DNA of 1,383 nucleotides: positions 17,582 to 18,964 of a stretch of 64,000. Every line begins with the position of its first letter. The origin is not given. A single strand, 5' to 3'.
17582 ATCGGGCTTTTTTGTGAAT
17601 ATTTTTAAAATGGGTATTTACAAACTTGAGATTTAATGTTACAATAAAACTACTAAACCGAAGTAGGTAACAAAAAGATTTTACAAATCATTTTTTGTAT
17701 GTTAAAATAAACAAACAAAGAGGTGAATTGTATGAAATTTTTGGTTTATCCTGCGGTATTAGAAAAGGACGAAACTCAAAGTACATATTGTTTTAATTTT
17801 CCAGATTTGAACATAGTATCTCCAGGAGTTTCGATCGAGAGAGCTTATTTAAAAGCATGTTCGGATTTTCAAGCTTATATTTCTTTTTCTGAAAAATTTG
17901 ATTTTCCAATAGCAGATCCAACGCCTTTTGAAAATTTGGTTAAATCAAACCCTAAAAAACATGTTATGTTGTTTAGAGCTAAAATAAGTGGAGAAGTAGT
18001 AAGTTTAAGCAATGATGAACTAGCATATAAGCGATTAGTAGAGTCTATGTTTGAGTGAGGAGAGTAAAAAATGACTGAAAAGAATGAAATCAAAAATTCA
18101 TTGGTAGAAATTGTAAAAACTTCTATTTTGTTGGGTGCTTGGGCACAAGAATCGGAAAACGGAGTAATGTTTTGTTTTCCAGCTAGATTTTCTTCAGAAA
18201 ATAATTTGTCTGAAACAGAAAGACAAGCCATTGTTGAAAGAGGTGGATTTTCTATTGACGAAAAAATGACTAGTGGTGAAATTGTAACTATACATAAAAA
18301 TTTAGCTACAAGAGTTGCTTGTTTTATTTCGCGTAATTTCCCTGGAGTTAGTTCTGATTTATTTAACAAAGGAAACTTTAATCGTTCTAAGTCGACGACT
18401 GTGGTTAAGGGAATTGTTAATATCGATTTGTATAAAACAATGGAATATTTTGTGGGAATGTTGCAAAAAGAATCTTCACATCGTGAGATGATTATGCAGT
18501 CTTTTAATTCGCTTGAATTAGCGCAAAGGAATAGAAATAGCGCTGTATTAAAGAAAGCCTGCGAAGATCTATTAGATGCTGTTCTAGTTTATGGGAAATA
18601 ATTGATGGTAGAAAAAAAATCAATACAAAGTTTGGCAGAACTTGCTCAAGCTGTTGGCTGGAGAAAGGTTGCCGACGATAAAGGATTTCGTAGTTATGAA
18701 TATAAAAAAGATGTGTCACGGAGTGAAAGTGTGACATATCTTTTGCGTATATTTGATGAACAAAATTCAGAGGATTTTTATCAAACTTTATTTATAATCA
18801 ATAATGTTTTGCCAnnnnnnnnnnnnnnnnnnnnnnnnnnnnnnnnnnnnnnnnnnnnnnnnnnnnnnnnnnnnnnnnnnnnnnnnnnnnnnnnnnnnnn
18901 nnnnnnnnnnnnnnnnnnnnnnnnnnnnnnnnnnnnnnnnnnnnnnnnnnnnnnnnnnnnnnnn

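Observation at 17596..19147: Three-gene cassette after rpoC: HicB-fold protein plus two unclassifiable proteins, replacing the usual str-operon neighbourhood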

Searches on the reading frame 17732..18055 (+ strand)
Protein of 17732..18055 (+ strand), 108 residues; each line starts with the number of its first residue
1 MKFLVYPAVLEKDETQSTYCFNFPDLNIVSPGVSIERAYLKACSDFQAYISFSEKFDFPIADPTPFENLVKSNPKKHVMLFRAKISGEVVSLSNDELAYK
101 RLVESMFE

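Call 3: search_protein_families(library=pfam, proteins=[window:17732-18055:+], max_evalue=1)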
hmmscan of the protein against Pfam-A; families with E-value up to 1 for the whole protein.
window:17732-18055:+ (108 aa): 1 family
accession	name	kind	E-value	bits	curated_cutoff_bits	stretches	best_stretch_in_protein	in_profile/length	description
PF15919.11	HicB_lk_antitox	-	0.015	15.8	27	1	6-73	1-68/123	HicB_like antitoxin of bacterial toxin-antitoxin system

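Call 4: search_protein_families(library=ncbifam, proteins=[window:17732-18055:+], max_evalue=1)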
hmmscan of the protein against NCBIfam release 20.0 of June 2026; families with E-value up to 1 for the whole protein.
window:17732-18055:+ (108 aa): 0 families

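Call 5: search_protein_families(library=phrogs, proteins=[window:17732-18055:+], max_evalue=1)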
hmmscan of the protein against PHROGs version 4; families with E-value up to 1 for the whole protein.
window:17732-18055:+ (108 aa): 2 families
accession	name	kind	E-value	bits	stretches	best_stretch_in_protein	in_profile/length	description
phrog_497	-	moron, auxiliary metabolic gene and host takeover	9.9e-07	29.5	1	3-76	10-84/342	toxin-antitoxin system HicB-like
phrog_11958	-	unknown function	0.0018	19.5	1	4-52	2-51/84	-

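Call 6: search_protein_families(library=padloc, proteins=[window:17732-18055:+], max_evalue=1)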
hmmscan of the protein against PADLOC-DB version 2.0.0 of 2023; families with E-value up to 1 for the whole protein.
window:17732-18055:+ (108 aa): 0 families

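Call 30: search_solved_structures(query=A4, max_evalue=10, show_alignments=2)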
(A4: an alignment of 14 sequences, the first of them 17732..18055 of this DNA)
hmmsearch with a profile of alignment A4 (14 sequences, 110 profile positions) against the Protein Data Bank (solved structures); distinct sequences matched with E-value up to 10: 13.
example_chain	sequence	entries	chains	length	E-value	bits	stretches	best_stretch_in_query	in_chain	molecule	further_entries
6g1c_V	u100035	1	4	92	0.083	16.6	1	6-67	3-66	Antitoxin HicB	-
6g1n_A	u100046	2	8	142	0.14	15.8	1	6-70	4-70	antitoxin HicB | HicB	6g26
1fvp_A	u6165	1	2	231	0.26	15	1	42-79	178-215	FLAVOPROTEIN 390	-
5yrz_A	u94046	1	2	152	0.47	14.1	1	4-63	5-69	HicB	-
9fp8_A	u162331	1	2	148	0.71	13.5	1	62-105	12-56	AGAP012056-PA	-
2mv2_A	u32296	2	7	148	0.76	13.4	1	62-105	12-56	Cofilin/actin-depolymerizing factor homolog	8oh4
4kp1_A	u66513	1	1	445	0.82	13.3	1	67-104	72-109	Isopropylmalate/citramalate isomerase large subunit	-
4nqy_A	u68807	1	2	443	0.82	13.3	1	67-104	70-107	Isopropylmalate/citramalate isomerase large subunit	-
4gvp_A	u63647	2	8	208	0.97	13.1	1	16-91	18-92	Response regulator protein vraR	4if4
7ve6_A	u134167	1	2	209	0.97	13.1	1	16-91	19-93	Response regulator protein VraR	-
2cau_A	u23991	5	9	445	1.3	12.7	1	33-75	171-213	PROTEIN (CANAVALIN) | Canavalin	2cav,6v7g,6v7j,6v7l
8tn1_A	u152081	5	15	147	1.5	12.5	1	25-61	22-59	De novo designed 4 helix bundles | De novo designed protein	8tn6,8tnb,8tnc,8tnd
2yzt_A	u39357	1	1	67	1.8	12.3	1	6-46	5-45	Putative uncharacterized protein TTHA1756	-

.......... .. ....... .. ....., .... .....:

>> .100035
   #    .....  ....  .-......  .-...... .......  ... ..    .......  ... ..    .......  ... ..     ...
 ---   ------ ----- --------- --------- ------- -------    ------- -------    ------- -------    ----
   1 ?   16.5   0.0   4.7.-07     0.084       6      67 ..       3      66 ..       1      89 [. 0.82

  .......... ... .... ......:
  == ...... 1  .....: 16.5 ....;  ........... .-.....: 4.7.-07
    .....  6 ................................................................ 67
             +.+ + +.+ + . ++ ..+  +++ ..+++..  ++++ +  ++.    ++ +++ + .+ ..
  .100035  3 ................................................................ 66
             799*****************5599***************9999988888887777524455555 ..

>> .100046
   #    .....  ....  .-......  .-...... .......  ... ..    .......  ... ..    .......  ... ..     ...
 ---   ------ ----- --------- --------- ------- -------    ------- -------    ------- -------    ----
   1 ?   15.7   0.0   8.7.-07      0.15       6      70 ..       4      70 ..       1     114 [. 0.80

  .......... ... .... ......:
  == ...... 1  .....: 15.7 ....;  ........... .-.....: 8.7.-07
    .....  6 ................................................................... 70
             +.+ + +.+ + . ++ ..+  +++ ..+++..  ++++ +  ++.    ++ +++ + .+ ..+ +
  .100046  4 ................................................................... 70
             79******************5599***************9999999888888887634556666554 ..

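Call 31: search_protein_families(library=pfam, alignment_id=A4, max_evalue=0.1)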
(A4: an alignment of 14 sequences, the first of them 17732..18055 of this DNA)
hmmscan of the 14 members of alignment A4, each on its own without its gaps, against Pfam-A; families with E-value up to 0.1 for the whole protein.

A. member 1, window:17732-18055:+ (108 aa): 1 family
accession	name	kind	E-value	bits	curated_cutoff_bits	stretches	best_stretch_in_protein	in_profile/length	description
PF15919.11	HicB_lk_antitox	-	0.015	15.8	27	1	6-73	1-68/123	HicB_like antitoxin of bacterial toxin-antitoxin system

B. families by the number of members that match (of 14 scanned): 7 families
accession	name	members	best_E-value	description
PF15919.11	HicB_lk_antitox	13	2.4e-08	HicB_like antitoxin of bacterial toxin-antitoxin system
PF22546.2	2CompART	4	0.018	2-Component system ADP-ribosyltransferase domain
PF12910.14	PHD_like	3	0.018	Antitoxin of toxin-antitoxin, RelE / RelB, TA system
PF20080.4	ALTTAQ_rpt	2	0.015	ALTTAQ repeat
PF10640.14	MCEL_TPase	1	0.0031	mRNA capping enzyme catalytic subunit, RNA triphosphatase domain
PF15766.10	DUF4695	1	0.06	Domain of unknown function (DUF4695)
PF22734.1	NNH2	1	0.088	NACHT N-terminal Helical domain 2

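Call 74: find_related_loci(query=A4, collection=metagenome_contigs, flank=4000)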
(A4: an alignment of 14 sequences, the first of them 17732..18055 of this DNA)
Query A4 (108 aa) in metagenome_contigs; peptide patterns used: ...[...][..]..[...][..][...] (x = any residue, [..] = any of these).
279 stretches matched a pattern; 29 encode a relative of the query (tblastn E <= 1e-3); 29 distinct loci.
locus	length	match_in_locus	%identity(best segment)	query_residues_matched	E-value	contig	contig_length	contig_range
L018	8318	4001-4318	35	1-107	4e-16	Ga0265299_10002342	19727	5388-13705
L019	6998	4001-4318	34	1-107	5e-16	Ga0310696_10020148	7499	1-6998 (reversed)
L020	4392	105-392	42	1-95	3e-15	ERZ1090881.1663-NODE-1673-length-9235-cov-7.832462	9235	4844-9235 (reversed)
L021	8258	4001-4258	43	1-85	6e-15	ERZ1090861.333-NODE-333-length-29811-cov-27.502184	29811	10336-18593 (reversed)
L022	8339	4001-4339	34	1-106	2e-14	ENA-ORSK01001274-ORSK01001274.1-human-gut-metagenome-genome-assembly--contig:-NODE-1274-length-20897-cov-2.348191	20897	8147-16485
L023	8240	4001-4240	40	1-80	8e-14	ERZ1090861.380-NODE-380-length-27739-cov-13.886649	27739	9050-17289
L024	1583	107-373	39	1-88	7e-14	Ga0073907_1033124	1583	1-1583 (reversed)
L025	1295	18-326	36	1-104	1e-13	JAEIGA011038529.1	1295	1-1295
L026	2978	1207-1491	33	1-96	2e-13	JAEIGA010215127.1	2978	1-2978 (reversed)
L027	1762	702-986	33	1-96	2e-13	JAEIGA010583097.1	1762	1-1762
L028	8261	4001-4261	38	1-83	3e-13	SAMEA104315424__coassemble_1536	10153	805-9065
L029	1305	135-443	34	1-104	5e-13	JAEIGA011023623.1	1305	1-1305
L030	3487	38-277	38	1-80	5e-13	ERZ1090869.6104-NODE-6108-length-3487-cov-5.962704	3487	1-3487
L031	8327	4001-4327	29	1-108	8e-13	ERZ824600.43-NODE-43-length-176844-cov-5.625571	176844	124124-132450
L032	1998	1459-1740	35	1-94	1e-12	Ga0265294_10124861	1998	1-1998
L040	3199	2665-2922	31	1-86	4e-9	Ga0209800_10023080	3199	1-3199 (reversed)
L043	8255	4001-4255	29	1-85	1e-7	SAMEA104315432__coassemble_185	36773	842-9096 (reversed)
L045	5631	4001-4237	27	1-79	2e-7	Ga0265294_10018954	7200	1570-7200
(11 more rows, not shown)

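Call 78: search_protein_families(library=pfam, proteins=[L028:4286-4810:+, L028:4001-4267:+, L043:4001-4276:+, L021:4001-4282:+, L045:3512-3859:+, L040:1933-2514:+, L018:4337-4768:+, L028:2310-3854:+, L021:3176-3736:+], max_evalue=0.01)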
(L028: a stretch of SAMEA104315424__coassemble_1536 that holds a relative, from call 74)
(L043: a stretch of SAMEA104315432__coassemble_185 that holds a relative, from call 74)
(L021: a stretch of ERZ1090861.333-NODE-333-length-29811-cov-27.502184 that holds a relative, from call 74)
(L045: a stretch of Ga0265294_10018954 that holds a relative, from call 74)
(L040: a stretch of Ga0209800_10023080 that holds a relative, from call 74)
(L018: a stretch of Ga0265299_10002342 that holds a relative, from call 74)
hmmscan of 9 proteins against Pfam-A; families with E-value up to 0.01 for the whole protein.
L028:4286-4810:+ (175 aa): 0 families

L028:4001-4267:+ (89 aa): 1 family
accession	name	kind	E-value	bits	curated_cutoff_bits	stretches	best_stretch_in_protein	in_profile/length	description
PF15919.11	HicB_lk_antitox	-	0.00022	21.8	27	1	6-76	1-67/123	HicB_like antitoxin of bacterial toxin-antitoxin system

L043:4001-4276:+ (92 aa): 1 family
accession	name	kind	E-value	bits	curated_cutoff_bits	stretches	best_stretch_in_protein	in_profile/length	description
PF15919.11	HicB_lk_antitox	-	0.00048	20.7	27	1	6-74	1-71/123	HicB_like antitoxin of bacterial toxin-antitoxin system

L021:4001-4282:+ (94 aa): 1 family
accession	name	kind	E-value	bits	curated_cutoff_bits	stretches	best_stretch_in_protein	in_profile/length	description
PF15919.11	HicB_lk_antitox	-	0.00057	20.5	27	1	6-82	1-77/123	HicB_like antitoxin of bacterial toxin-antitoxin system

L045:3512-3859:+ (116 aa): 0 families

L040:1933-2514:+ (194 aa): 0 families

L018:4337-4768:+ (144 aa): 0 families

L028:2310-3854:+ (515 aa): 0 families

L021:3176-3736:+ (187 aa): 0 families

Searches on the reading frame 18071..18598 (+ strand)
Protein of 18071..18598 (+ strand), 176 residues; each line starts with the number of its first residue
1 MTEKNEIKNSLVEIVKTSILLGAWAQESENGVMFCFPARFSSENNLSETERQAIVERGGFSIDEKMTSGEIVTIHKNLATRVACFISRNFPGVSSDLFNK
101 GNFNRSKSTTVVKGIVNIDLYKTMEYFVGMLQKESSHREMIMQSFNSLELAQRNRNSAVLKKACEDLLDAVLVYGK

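Call 3: search_protein_families(library=pfam, proteins=[window:18071-18598:+], max_evalue=1)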
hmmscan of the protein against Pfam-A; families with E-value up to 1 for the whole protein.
window:18071-18598:+ (176 aa): 0 families

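Call 4: search_protein_families(library=ncbifam, proteins=[window:18071-18598:+], max_evalue=1)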
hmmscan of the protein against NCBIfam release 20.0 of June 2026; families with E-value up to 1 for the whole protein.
window:18071-18598:+ (176 aa): 0 families

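Call 5: search_protein_families(library=phrogs, proteins=[window:18071-18598:+], max_evalue=1)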
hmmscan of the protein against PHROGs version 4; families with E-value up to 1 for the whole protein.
window:18071-18598:+ (176 aa): 0 families

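Call 6: search_protein_families(library=padloc, proteins=[window:18071-18598:+], max_evalue=1)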
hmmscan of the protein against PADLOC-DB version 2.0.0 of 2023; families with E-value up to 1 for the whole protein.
window:18071-18598:+ (176 aa): 0 families

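Call 10: find_homologous_proteins(query=window:18071-18598:+, max_evalue=0.01)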
Query window:18071-18598:+ (176 aa): 1 proteins with E <= 0.01 among 63 candidates.
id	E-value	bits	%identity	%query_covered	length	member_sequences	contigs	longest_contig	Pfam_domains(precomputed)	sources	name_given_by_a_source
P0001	5.0e-107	373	99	100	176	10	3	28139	-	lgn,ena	-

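Call 36: find_homologous_proteins(query=A5, max_evalue=0.01)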
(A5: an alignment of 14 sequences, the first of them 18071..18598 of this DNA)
Query A5 (14 sequences) (176 aa, profile of the alignment): 4 proteins with E <= 0.01 among 1766 candidates.
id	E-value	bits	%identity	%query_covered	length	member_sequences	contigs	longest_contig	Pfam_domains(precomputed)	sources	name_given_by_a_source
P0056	7.0e-34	136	24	10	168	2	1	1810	-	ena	-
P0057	1.1e-32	132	-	-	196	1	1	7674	-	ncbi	-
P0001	1.0e-19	89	99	100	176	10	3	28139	-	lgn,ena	-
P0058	5.2e-8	51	-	-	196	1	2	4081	-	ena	-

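Call 47: predict_structure(alignment_id=A6)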
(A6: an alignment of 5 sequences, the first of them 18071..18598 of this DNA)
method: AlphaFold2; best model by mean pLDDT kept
length: 176 residues; sequences in the alignment: 5
mean_pLDDT: 40.5   pTM: 0.30
mean pLDDT of the five models: 40.5, 40.4, 38.6, 37.6, 37.2
residues with pLDDT >= 90: 0; 70-90: 0; 50-70: 21; < 50: 155
segments of 3 or more residues with pLDDT < 50: 1-132, 151-153, 155-161, 163-165, 171-176
pLDDT, mean of each block of 10 residues (from residue 1): 34 44 32 30 41 41 38 46 43 38 27 30 43 52 53 47 50 41
secondary structure, 60 per line:
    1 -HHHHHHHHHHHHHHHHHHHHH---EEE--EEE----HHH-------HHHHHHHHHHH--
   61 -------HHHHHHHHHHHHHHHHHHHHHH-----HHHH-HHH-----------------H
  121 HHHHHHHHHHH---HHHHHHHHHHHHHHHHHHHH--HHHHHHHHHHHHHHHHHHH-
elements in order: H2-22 E26-28 E31-33 H48-58 H68-89 H95-98 H120-131 H135-154 H157-175

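Call 90: find_encoding_contigs(protein=P0001, flank=3000, max_places=3)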
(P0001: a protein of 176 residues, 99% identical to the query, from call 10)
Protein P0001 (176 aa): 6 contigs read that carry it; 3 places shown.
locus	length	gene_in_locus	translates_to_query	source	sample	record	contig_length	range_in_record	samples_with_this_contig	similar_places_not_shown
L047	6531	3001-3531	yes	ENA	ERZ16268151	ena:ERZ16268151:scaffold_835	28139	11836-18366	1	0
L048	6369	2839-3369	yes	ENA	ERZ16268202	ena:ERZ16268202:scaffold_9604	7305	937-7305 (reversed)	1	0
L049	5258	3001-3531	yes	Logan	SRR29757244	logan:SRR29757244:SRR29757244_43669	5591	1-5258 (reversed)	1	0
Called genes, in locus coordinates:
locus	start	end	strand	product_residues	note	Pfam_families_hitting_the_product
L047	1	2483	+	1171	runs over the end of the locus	PF04997:RNA_pol_Rpb1_1, PF00623:RNA_pol_Rpb1_2, PF04983:RNA_pol_Rpb1_3, PF05000:RNA_pol_Rpb1_4, PF04998:RNA_pol_Rpb1_5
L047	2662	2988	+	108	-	-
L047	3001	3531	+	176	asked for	-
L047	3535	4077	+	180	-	-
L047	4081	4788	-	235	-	PF01520:Amidase_3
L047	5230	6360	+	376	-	PF01433:Peptidase_M1 (weak)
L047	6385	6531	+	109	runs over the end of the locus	PF01433:Peptidase_M1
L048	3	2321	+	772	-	?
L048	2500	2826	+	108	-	-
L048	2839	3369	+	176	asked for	-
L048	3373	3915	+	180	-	-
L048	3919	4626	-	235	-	PF01520:Amidase_3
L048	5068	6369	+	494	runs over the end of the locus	PF01433:Peptidase_M1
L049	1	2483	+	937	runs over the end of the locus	?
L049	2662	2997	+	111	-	-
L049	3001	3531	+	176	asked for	-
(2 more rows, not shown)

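Call 96: search_protein_families(library=pfam, alignment_id=A5, max_evalue=0.1)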
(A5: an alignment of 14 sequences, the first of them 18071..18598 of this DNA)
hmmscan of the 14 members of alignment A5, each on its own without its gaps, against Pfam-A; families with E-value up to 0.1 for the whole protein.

A. member 1, window:18071-18598:+ (176 aa): 0 families

B. families by the number of members that match (of 14 scanned): 3 families
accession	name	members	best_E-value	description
PF23769.1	Beta-prop_WDR75_2nd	1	0.013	WD repeat-containing protein 75 second beta-propeller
PF08417.18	PaO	1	0.028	Pheophorbide a oxygenase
PF25711.1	crAss_THB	1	0.092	Crassvirus tail hub protein B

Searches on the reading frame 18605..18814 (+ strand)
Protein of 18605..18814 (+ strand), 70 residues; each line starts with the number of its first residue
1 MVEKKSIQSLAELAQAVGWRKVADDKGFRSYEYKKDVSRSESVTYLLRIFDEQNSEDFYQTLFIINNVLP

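Call 45: search_solved_structures(query=A7, max_evalue=10, show_alignments=5)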
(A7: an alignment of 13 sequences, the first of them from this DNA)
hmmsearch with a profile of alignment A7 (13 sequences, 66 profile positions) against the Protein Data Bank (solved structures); distinct sequences matched with E-value up to 10: 3.
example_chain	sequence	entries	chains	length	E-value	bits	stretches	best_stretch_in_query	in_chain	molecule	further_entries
2jxu_A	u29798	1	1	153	0.27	14.2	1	25-54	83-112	TerB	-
4ycs_A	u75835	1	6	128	0.71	12.9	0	25-41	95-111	Uncharacterized protein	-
1vkm_A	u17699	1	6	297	1.2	12.2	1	31-64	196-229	conserved hypothetical protein TM1464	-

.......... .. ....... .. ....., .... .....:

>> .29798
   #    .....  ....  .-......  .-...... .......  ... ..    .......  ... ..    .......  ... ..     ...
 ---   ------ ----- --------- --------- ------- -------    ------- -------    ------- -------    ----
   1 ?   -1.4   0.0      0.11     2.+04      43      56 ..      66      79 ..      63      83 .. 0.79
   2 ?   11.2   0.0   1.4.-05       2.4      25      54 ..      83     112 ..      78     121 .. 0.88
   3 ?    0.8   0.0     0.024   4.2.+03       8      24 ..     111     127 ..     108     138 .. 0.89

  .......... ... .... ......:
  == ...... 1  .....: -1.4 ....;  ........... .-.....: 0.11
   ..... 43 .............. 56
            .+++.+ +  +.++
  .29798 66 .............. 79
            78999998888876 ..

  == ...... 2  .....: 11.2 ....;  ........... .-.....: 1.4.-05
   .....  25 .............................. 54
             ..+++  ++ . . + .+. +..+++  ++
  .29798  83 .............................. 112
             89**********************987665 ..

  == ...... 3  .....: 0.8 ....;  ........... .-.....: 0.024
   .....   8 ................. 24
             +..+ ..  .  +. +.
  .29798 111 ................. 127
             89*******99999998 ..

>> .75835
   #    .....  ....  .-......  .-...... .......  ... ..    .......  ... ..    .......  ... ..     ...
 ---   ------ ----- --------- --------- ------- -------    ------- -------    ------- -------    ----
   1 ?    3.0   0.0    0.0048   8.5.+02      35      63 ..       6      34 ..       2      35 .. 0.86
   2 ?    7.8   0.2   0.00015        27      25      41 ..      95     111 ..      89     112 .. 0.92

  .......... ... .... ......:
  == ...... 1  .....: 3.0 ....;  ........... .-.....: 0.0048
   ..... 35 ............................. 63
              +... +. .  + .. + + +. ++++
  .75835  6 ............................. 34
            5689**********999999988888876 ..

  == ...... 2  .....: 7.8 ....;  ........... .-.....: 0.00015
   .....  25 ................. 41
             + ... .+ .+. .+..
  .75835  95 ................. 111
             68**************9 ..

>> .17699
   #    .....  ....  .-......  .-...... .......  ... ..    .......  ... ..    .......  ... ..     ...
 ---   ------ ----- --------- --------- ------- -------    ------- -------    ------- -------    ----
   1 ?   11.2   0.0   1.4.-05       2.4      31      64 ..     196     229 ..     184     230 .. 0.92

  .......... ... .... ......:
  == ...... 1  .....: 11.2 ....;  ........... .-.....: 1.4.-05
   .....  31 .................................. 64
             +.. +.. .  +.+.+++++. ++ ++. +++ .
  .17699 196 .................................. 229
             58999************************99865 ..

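Call 46: search_protein_families(library=pfam, alignment_id=A7, max_evalue=10)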
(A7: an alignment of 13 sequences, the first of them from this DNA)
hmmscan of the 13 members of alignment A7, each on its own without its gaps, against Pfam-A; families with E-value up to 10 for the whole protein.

A. member 1, seq(70 aa): 1 family
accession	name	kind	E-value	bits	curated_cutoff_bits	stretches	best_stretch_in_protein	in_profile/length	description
PF21716.3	dnstrm_HI1420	-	0.17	12.2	27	1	5-28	32-55/90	Probable addiction module antidote protein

B. families by the number of members that match (of 13 scanned): 9 families
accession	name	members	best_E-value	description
PF11436.14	DUF3199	1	0.053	Protein of unknown function (DUF3199)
PF18607.7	HTH_54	1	0.054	ParA helix turn helix domain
PF00107.32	ADH_zinc_N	1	0.074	Zinc-binding dehydrogenase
PF04074.18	DUF386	1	0.083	YhcH/YjgK/YiaL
PF10416.15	IBD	1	0.12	Transcription-initiator DNA-binding domain IBD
PF24144.1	Phage_tudor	1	0.14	Phage tudor domain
PF18812.6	PBECR3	1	0.15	phage-Barnase-EndoU-ColicinE5/D-RelE like nuclease3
PF21716.3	dnstrm_HI1420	1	0.17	Probable addiction module antidote protein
PF10558.14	MTP18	1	0.18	Mitochondrial 18 KDa protein (MTP18)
